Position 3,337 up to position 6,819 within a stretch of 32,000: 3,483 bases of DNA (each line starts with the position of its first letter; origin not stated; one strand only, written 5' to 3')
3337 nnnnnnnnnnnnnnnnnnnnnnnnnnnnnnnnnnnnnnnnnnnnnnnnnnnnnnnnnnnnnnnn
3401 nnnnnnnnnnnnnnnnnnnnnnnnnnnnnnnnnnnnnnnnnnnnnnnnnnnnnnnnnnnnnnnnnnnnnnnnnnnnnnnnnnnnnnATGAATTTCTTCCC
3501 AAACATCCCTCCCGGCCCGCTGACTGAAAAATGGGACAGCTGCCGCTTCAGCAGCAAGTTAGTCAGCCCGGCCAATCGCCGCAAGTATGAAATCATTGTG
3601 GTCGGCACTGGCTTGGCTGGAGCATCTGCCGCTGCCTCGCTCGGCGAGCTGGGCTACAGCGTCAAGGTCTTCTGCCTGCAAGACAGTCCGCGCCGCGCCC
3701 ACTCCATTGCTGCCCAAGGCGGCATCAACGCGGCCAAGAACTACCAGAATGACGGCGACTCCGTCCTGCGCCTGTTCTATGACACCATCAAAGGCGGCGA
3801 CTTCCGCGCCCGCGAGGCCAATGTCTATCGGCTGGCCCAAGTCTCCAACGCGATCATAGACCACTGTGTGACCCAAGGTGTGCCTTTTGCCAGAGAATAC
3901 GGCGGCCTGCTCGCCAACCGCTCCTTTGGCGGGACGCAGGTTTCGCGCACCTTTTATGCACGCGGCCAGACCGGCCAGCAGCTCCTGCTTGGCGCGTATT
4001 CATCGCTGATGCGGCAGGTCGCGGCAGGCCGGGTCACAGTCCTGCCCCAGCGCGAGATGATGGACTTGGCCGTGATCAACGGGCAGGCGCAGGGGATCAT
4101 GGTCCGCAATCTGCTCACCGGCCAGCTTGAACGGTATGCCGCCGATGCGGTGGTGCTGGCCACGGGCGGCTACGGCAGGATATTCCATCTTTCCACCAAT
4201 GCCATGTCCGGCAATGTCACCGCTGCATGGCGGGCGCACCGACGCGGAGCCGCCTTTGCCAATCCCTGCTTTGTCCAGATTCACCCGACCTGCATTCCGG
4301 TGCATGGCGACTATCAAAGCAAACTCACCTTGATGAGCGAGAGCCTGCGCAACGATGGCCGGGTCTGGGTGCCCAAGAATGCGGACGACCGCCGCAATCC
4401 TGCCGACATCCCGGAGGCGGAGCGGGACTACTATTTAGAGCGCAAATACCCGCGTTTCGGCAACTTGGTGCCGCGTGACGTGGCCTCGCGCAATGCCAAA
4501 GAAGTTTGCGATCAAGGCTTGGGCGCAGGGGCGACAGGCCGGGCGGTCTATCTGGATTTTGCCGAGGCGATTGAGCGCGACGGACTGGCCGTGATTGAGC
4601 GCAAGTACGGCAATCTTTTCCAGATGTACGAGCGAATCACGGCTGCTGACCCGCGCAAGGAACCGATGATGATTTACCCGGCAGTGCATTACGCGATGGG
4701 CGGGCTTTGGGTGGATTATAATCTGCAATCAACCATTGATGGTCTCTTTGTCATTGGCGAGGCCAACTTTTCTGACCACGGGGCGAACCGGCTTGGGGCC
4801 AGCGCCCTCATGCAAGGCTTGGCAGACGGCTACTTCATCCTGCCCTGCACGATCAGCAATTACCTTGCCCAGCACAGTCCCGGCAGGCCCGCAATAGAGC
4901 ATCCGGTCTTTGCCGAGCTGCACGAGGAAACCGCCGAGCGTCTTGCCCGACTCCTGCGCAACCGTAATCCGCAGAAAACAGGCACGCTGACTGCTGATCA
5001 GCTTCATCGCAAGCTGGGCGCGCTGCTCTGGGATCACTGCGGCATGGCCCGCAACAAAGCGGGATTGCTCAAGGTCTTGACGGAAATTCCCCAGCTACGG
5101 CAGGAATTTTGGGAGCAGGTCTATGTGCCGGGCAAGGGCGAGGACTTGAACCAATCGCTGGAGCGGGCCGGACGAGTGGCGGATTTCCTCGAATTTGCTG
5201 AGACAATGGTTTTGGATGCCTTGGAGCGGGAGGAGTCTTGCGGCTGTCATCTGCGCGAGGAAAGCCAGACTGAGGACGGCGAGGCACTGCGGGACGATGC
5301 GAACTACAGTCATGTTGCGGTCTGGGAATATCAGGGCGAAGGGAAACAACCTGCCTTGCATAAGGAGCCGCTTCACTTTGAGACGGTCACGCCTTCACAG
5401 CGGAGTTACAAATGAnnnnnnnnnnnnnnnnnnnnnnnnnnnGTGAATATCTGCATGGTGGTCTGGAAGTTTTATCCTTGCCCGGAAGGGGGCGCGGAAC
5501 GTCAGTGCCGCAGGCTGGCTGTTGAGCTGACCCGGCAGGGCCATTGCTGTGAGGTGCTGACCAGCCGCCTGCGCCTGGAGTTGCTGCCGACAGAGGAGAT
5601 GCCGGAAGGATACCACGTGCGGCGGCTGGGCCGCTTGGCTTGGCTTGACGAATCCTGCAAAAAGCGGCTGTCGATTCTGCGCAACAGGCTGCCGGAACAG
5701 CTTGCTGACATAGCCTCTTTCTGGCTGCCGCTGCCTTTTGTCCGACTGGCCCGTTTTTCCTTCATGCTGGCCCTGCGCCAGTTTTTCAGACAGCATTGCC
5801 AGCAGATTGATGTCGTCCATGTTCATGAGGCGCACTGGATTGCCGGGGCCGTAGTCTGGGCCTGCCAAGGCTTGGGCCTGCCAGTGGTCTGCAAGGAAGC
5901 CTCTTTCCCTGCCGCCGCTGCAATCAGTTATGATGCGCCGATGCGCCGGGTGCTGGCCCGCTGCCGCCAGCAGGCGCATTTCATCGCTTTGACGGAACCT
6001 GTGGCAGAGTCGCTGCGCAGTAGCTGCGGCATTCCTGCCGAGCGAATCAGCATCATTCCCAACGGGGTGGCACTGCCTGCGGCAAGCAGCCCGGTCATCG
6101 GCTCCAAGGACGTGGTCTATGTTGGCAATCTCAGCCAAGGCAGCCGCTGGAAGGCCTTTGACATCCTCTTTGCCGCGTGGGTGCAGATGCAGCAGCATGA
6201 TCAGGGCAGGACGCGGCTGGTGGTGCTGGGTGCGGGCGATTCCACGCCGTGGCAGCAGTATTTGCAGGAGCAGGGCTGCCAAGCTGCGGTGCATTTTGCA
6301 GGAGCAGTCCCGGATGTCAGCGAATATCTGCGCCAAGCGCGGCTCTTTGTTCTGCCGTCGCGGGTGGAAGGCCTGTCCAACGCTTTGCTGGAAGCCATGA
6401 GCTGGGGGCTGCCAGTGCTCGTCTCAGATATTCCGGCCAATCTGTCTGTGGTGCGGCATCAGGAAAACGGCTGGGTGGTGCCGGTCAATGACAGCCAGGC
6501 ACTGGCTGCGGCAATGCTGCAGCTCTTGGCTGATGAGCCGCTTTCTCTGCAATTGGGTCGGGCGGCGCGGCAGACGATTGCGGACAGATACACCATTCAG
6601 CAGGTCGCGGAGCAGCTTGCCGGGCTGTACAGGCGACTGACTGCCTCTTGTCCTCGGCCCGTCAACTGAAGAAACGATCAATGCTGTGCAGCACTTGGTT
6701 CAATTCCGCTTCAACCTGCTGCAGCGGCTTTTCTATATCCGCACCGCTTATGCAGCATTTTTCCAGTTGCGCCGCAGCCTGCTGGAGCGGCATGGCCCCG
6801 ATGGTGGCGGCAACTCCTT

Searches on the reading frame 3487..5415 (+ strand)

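Call 7: search_protein_families(library=pfam, proteins=[window:3487-5415:+], max_evalue=0.0001)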
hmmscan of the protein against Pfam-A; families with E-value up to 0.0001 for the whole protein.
window:3487-5415:+ (642 aa): 5 families
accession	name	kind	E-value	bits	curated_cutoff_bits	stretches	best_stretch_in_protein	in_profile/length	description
PF00890.30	FAD_binding_2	-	1.3e-52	179.8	20.4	1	36-441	2-414/414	FAD binding domain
PF02910.25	Succ_DH_flav_C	-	5.2e-36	123.9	20.8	1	507-641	1-130/130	Fumarate reductase flavoprotein C-term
PF01266.30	DAO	-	3.6e-07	30.5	27.9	1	36-327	2-300/353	FAD dependent oxidoreductase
PF07992.20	Pyr_redox_2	-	5.3e-07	29.8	26.1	1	34-236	1-117/291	Pyridine nucleotide-disulphide oxidoreductase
PF01134.28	GIDA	-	2.7e-05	23.9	22.1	0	36-62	2-28/391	Glucose inhibited division protein A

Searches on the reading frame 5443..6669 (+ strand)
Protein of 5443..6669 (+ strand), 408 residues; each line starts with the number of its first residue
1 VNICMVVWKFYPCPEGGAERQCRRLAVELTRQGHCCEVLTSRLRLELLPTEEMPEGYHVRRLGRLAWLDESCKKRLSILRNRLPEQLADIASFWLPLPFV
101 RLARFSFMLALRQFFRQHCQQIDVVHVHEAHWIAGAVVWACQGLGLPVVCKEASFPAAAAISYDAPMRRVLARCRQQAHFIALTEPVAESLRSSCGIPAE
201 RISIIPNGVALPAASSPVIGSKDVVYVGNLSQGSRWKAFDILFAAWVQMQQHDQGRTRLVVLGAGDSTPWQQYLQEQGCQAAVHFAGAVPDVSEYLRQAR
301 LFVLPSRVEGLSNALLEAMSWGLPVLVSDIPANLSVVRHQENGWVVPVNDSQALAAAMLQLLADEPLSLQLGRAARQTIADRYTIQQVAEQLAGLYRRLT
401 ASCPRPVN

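Call 7: search_protein_families(library=pfam, proteins=[window:5443-6669:+], max_evalue=0.0001)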
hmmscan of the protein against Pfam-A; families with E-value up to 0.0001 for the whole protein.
window:5443-6669:+ (408 aa): 6 families
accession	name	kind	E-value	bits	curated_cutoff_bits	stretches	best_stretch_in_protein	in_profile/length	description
PF13692.12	Glyco_trans_1_4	-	2.9e-36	125.3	27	1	222-364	2-142/142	Glycosyl transferases group 1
PF00534.26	Glycos_transf_1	-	7.4e-32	110.7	26.4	1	222-377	16-171/172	Glycosyl transferases group 1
PF13439.12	Glyco_transf_4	-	3.5e-20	73.2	28.5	1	16-209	2-166/170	Glycosyltransferase Family 4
PF13579.12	Glyco_trans_4_4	-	1.4e-13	51.9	29.7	1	16-208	1-158/158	Glycosyl transferase 4-like domain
PF20706.3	GT4-conflict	-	3.2e-10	40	26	1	203-392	178-385/385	Family 4 Glycosyltransferase in conflict systems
PF13524.12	Glyco_trans_1_2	-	7.8e-08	32.8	25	1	257-392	15-142/144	Glycosyl transferase-like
